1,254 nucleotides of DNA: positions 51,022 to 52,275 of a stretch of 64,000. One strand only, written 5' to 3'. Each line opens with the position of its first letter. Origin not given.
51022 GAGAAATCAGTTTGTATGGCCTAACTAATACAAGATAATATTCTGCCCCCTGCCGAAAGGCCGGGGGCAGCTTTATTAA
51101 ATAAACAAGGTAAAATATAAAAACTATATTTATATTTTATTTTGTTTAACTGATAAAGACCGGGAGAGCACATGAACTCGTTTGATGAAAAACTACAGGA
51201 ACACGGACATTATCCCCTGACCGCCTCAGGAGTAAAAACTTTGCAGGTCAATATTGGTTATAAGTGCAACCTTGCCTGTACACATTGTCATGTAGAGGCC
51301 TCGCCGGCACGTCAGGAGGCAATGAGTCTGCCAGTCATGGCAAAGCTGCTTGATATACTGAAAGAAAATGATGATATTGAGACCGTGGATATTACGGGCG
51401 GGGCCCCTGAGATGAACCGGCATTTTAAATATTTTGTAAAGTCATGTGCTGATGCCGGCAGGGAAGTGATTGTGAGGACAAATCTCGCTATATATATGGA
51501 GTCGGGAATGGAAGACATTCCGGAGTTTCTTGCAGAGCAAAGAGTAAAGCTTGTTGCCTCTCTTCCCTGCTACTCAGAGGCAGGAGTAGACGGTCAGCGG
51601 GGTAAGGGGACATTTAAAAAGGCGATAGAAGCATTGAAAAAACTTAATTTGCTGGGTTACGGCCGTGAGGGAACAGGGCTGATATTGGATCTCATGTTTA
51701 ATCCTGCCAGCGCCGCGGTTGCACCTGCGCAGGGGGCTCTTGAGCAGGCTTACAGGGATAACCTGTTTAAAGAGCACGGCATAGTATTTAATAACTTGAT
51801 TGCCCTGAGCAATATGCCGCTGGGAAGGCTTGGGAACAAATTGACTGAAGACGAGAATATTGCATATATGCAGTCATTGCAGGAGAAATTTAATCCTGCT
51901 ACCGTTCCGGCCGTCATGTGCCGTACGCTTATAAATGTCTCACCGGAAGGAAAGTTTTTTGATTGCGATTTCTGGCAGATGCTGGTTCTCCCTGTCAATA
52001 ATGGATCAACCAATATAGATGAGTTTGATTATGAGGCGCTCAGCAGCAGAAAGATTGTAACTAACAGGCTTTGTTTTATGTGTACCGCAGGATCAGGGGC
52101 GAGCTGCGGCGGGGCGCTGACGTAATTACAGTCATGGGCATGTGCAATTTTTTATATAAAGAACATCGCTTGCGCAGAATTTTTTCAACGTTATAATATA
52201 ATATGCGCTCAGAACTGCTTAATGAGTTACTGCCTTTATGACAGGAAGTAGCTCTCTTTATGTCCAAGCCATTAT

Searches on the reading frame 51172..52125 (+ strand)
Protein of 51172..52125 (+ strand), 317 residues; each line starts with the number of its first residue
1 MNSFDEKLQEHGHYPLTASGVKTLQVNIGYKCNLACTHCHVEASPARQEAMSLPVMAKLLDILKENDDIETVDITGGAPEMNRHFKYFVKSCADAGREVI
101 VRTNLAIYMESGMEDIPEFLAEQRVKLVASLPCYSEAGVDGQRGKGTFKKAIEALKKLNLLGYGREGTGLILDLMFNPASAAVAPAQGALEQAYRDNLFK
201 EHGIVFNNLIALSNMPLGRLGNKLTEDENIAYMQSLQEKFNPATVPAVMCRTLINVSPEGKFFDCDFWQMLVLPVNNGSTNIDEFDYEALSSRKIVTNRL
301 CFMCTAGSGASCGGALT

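Call 3: search_protein_families(library=ncbifam, proteins=[window:51172-52125:+], max_evalue=0.01)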
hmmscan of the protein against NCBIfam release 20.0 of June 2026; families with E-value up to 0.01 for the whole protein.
window:51172-52125:+ (317 aa): 45 families (the best 25 are shown)
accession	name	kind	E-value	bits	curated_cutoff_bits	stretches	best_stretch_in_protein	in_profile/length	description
TIGR04167.1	rSAM_SeCys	equivalog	3.4e-118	394.3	300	1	16-316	2-303/303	arsenosugar biosynthesis radical SAM (seleno)protein ArsS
NF049973.1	radical_Rv1681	equivalog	2e-12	46.7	380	1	28-162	78-210/326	Rv1681 family radical SAM protein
NF050035.1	rSAM_WgK_link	exception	5.3e-12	45.4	650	1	24-159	11-144/367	radical SAM/SPASM peptide maturase WgkB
TIGR04317.1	W_rSAM_matur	equivalog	8.7e-12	44.8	380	1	21-159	3-137/349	tungsten cofactor oxidoreductase radical SAM maturase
TIGR03962.1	mycofact_rSAM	equivalog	7.5e-09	35.2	265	1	24-161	14-147/339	mycofactocin radical SAM maturase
TIGR04078.1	rSAM_yydG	equivalog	7.7e-09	35.4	300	1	22-92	1-72/309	YydG family radical SAM peptide epimerase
TIGR02668.1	moaA_archaeal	equivalog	1.1e-08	34.5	325.25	1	21-104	9-93/303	GTP 3',8-cyclase MoaA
TIGR02666.1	moaA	equivalog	2e-08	33.6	284.05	1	21-104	9-99/336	GTP 3',8-cyclase MoaA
NF033640.1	N_Twi_rSAM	subfamily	2.9e-08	33.2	170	1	19-158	108-265/398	twitch domain-containing radical SAM protein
NF001199.0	PRK00164.2-1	equivalog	7.6e-08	31.8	231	1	21-105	11-96/308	GTP 3',8-cyclase MoaA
NF012164.0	AlbA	equivalog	1.4e-07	30.3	850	1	27-158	118-247/442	subtilosin maturase AlbA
TIGR02495.1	NrdG2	equivalog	2.1e-07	30.5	131.15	1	32-106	26-100/193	anaerobic ribonucleoside-triphosphate reductase activating protein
TIGR04478.1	rSAM_YfkAB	equivalog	2.9e-07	30.1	250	1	23-84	26-86/363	radical SAM/CxCxxxxC motif protein YfkAB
TIGR03906.1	quino_hemo_SAM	equivalog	3.5e-07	29.2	453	1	16-150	88-233/467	quinohemoprotein amine dehydrogenase maturation protein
TIGR03470.1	HpnH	equivalog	3.9e-07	29.4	225.05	1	6-163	18-163/318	adenosyl-hopene transferase HpnH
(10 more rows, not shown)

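Call 4: search_protein_families(library=pfam, proteins=[window:51172-52125:+], max_evalue=0.01)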
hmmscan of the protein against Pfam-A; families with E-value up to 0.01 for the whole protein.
window:51172-52125:+ (317 aa): 2 families
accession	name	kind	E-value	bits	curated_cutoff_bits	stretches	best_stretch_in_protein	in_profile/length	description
PF12345.13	DUF3641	-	6.4e-43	146.4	24.9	1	184-315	2-134/134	Protein of unknown function (DUF3641)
PF04055.27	Radical_SAM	-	2.5e-13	51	29.5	1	26-167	1-144/166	Radical SAM superfamily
